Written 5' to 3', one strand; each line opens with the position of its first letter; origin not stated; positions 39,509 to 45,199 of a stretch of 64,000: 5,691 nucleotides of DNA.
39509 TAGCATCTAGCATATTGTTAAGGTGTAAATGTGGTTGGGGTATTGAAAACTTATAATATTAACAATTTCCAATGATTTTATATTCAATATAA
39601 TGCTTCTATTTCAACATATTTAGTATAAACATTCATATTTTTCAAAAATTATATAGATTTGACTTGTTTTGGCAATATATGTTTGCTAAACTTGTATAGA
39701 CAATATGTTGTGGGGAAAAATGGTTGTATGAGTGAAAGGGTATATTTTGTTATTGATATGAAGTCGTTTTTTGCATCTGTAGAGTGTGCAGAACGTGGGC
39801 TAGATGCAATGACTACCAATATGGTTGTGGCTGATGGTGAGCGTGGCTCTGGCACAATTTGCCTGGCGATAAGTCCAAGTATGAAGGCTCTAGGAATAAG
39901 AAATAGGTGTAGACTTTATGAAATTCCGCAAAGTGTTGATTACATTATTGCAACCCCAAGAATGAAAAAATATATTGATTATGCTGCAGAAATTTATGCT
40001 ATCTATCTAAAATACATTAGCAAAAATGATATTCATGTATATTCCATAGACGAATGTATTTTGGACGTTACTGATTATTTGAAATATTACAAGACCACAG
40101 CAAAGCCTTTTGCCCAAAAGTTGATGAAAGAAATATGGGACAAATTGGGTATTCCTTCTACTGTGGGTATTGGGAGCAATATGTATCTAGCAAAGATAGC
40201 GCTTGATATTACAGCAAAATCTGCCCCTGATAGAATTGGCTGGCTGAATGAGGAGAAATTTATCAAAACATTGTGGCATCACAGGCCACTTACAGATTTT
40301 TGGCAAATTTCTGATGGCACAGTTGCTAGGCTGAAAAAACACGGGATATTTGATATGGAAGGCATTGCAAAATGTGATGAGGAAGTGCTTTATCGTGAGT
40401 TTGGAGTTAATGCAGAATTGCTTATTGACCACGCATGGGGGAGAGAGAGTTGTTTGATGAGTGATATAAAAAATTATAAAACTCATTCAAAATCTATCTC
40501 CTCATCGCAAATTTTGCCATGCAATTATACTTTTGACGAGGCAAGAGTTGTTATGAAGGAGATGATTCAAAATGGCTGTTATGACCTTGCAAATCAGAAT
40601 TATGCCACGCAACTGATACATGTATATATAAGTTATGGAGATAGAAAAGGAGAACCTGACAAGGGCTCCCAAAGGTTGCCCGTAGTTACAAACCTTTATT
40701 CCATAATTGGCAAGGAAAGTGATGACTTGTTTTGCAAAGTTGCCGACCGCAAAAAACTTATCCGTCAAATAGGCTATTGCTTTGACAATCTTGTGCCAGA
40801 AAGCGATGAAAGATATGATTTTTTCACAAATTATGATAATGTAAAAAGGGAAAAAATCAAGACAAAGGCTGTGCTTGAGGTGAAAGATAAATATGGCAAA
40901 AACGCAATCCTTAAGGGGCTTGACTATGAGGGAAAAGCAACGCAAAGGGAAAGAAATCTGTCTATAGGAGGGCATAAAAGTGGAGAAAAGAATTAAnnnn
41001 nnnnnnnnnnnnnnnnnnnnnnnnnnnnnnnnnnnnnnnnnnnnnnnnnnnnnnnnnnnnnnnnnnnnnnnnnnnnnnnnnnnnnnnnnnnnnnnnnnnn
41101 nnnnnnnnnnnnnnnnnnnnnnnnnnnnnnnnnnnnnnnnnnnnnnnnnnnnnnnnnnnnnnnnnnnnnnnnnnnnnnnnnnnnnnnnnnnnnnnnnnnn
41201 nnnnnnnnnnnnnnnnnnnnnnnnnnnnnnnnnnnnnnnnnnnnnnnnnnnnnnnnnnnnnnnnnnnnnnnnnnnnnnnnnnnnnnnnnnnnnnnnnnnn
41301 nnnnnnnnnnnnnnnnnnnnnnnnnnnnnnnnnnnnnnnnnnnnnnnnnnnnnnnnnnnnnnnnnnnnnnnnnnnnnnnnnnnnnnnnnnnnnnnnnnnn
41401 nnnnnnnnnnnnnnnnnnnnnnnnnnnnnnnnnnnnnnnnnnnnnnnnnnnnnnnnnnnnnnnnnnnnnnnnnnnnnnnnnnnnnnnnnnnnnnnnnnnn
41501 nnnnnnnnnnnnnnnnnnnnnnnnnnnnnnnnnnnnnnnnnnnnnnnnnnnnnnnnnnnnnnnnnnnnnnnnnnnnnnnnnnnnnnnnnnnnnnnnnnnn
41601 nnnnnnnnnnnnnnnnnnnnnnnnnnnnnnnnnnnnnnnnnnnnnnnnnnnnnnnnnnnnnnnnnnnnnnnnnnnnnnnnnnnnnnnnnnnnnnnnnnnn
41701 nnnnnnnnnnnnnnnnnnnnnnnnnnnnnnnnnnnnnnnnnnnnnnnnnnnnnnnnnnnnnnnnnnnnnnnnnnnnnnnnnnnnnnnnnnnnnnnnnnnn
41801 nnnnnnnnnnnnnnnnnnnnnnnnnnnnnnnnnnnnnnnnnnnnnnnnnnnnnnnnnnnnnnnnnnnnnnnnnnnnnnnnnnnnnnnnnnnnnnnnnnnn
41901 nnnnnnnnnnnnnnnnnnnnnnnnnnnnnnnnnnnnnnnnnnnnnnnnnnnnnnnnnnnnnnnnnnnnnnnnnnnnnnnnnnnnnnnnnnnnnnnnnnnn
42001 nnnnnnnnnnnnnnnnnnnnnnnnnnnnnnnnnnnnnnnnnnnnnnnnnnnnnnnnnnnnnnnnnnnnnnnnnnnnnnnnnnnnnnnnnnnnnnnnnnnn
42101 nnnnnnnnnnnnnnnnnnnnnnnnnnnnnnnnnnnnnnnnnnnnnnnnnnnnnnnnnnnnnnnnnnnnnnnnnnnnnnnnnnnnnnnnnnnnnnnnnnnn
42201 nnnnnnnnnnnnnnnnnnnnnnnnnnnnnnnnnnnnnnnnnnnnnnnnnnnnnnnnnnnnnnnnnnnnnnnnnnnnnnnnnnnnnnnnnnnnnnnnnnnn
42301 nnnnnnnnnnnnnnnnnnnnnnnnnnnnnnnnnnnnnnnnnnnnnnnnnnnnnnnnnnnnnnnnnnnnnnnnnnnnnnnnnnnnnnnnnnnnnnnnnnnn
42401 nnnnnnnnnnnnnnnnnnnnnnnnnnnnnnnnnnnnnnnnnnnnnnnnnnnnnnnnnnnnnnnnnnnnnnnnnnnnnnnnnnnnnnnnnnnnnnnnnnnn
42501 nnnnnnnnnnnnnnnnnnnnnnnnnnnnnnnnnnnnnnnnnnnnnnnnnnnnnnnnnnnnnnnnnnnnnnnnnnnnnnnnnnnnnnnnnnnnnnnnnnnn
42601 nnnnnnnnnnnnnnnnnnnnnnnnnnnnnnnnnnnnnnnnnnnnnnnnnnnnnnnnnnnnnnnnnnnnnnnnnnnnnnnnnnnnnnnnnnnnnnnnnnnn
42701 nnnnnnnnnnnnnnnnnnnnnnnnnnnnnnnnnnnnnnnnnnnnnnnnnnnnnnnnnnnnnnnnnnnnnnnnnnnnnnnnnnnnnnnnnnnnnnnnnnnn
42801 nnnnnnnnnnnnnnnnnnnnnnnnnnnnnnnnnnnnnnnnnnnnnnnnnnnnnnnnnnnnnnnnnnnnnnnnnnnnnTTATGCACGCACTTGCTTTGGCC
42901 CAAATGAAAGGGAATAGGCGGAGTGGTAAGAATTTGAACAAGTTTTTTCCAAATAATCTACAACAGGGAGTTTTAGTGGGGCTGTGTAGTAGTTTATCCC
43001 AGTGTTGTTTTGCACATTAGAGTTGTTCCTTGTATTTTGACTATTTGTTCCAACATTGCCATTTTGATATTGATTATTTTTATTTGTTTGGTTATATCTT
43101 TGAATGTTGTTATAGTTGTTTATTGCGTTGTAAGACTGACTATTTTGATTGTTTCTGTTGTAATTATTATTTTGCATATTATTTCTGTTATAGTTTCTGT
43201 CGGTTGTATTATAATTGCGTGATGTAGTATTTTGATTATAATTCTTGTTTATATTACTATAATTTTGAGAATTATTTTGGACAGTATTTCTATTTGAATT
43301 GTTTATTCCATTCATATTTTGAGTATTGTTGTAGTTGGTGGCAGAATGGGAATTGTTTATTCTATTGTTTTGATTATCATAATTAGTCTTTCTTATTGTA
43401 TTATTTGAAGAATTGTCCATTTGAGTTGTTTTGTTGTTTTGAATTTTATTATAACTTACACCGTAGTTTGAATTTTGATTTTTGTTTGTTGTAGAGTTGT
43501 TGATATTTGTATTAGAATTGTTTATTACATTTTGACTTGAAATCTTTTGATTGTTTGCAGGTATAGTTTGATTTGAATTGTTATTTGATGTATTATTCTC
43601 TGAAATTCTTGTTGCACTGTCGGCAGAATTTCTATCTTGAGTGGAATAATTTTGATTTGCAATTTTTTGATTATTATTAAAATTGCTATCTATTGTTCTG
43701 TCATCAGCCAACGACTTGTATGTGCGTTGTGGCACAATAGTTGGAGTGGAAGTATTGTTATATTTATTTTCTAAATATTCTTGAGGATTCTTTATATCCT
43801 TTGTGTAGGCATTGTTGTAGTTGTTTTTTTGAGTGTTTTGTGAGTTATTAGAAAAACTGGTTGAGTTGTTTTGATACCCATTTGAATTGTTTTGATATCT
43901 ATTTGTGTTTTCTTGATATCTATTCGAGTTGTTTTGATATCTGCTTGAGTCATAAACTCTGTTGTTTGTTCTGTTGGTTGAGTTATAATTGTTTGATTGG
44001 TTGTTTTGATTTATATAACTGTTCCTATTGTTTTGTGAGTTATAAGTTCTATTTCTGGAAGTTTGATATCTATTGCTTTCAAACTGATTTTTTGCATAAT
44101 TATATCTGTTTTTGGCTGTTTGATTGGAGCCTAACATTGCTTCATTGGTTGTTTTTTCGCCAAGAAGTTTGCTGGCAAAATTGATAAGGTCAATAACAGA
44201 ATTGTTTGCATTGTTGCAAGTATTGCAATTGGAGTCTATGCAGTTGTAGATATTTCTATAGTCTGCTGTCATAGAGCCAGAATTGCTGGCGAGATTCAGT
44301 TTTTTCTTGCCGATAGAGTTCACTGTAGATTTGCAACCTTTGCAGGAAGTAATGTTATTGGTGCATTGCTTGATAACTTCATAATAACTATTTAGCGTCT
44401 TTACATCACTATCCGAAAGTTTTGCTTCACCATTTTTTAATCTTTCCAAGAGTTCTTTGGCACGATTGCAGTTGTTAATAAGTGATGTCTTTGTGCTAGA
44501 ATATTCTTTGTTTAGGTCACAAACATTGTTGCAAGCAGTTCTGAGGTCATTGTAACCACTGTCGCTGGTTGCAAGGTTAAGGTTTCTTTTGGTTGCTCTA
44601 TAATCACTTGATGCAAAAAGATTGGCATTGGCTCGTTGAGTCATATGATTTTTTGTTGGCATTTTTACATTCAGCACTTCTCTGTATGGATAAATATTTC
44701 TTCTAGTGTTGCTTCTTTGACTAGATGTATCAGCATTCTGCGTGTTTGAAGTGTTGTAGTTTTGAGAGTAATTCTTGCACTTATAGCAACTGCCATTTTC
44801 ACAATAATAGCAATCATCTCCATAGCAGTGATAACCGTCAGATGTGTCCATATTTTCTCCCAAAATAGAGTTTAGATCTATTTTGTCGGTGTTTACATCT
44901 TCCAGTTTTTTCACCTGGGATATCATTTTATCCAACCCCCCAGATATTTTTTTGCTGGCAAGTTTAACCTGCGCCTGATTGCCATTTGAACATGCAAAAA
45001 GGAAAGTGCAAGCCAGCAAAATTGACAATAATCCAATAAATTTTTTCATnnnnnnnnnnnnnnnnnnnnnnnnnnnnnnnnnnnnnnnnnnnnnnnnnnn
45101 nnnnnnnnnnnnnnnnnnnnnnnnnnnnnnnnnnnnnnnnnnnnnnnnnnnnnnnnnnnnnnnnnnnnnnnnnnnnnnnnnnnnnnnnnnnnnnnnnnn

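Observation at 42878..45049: Lipoprotein with Cys-cluster N-domain and a roughly 400-residue Asn/Gln-rich prion-like tail, divergent from spoVA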

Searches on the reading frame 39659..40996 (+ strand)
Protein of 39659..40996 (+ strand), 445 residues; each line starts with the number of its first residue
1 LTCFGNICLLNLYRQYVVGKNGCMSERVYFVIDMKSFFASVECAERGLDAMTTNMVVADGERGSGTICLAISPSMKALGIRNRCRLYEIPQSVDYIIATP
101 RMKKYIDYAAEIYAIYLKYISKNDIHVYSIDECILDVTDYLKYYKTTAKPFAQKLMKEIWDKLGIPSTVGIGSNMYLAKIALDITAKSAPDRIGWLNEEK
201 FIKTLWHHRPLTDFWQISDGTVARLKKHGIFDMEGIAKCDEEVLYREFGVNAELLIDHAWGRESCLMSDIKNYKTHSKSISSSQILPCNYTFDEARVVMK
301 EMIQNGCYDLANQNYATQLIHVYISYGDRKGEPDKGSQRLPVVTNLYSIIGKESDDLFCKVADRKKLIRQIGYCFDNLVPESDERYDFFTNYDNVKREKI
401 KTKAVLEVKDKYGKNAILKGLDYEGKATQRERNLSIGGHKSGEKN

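Call 3: search_protein_families(library=pfam, proteins=[window:39659-40996:+], max_evalue=0.01)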
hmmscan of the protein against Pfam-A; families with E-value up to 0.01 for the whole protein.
window:39659-40996:+ (445 aa): 2 families
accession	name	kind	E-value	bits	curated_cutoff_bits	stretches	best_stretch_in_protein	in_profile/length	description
PF00817.25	IMS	-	9e-30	104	23.2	1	32-182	1-147/148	impB/mucB/samB family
PF11799.13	IMS_C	-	2.6e-10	41.1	20.7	1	277-384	1-105/109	impB/mucB/samB family C-terminal domain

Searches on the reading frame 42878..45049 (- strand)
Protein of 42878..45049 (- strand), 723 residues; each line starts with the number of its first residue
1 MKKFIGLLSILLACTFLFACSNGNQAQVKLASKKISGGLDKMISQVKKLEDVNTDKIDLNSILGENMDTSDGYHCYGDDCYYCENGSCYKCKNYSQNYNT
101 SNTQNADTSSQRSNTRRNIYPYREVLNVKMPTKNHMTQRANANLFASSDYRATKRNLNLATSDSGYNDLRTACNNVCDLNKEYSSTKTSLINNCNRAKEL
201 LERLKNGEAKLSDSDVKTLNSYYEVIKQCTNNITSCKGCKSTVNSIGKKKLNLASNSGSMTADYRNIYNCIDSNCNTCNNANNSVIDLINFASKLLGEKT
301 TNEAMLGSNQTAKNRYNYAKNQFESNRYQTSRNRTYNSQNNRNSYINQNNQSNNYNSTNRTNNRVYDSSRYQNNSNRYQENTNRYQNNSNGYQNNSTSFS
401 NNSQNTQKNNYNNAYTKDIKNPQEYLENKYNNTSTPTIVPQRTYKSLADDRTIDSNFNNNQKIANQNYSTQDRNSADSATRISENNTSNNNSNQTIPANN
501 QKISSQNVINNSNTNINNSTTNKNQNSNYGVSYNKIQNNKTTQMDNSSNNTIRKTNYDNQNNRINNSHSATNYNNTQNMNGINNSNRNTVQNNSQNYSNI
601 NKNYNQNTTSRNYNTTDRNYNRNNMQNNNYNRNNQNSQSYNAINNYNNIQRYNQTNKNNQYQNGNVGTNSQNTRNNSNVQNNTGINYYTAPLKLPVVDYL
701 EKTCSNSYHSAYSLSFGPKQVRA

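Call 3: search_protein_families(library=pfam, proteins=[window:42878-45049:-], max_evalue=0.01)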
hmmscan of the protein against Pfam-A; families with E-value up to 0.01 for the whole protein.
window:42878-45049:- (723 aa): 0 families

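Call 4: search_protein_families(library=ncbifam, proteins=[window:42878-45049:-], max_evalue=0.01)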
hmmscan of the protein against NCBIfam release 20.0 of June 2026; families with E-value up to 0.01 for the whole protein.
window:42878-45049:- (723 aa): 0 families

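Call 66: search_protein_families(library=pfam, alignment_id=A4, max_evalue=1)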
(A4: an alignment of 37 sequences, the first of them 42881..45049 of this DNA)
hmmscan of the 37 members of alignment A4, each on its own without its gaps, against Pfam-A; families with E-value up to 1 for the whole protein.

A. member 1, window:42881-45049:- (723 aa): 0 families

B. families by the number of members that match (of 37 scanned): 19 families
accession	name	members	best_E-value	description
PF07200.18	Mod_r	7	0.042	Modifier of rudimentary (Mod(r)) protein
PF05093.18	CIAPIN1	3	0.013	Cytokine-induced anti-apoptosis inhibitor 1, Fe-S biogenesis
PF23349.2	BBS7_hp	3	0.028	BBS7 hairpin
PF24052.1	Phage_lipoprotein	2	0.068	Phage lipoprotein family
PF20663.3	COG4_N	1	4.4e-05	Conserved oligomeric Golgi complex subunit 4, N-terminal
PF19160.5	SPARK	1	0.00069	SPARK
PF22970.2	DUF7028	1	0.0082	Domain of unknown function (DUF7028)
PF13012.11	MitMem_reg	1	0.013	Maintenance of mitochondrial structure and function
PF14319.11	Zn_Tnp_IS91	1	0.037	Transposase zinc-binding domain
PF20130.4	DUF6520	1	0.054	Family of unknown function (DUF6520)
PF00397.32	WW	1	0.059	WW domain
PF18855.6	baeRF_family11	1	0.072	Bacterial archaeo-eukaryotic release factor family 11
PF09712.15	PHA_synth_III_E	1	0.091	Poly(R)-hydroxyalkanoic acid synthase subunit (PHA_synth_III_E)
PF22217.1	ACDH-11_C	1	0.1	Acyl-CoA dehydrogenase 11 C-terminal domain-like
PF11466.13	Doppel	1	0.17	Prion-like protein Doppel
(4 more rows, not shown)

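Call 68: predict_structure(alignment_id=A4)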
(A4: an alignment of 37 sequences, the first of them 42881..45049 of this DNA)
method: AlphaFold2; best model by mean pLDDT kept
length: 723 residues; sequences in the alignment: 37
mean_pLDDT: 50.4   pTM: 0.43
mean pLDDT of the five models: 50.4, 49.6, 49.5, 45.2, 44.6
residues with pLDDT >= 90: 79; 70-90: 105; 50-70: 41; < 50: 498
segments of 3 or more residues with pLDDT < 50: 19-21, 66-71, 93-163, 302-394, 396-608, 615-723
pLDDT, mean of each block of 10 residues (from residue 1): 59 54 73 93 94 80 55 69 72 44 33 31 27 26 25 32 60 83 91 96 88 89 94 91 86 81 88 91 93 86 45 45 39 38 32 33 31 34 42 41 38 36 33 35 32 42 44 42 35 35 34 33 36 38 41 37 37 35 37 39 46 44 35 37 39 35 36 38 30 31 28 32 34
secondary structure, 60 per line:
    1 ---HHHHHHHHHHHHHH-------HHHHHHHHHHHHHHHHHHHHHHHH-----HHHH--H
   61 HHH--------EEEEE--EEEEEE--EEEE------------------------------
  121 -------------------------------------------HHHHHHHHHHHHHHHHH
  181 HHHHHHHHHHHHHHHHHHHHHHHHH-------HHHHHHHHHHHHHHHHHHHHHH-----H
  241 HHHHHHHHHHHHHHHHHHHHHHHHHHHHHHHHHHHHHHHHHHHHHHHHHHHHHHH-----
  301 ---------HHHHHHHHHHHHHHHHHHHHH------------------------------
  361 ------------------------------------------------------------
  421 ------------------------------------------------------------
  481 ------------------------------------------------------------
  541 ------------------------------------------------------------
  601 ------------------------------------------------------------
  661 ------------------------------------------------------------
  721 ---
elements in order (helices of 4 or more, strands of 3 or more residues): H4-17 H25-48 H54-57 H60-63 E72-76 E79-84 E87-90 H164-205 H213-234 H240-295 H310-330
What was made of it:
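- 42995..44146 (-): Asn-rich intrinsically disordered tail (aa 302-685). pLDDT <50 and no secondary structure apart from a low-confidence helix at 310-330 (call 68).
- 42881..42994 (-): Semi-conserved C-terminal region (aa 686-723) ending in GPKQVRA (42881-42901). It is not predicted to dock on the head in cis (pLDDT about 30, call 68).
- AlphaFold gives no beta-rich or ordered state (call 68).
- Tried and rejected: Docking in cis: the full-length AlphaFold run, meant to see whether the C-terminal motif docks on the head, showed no docking (call 68).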
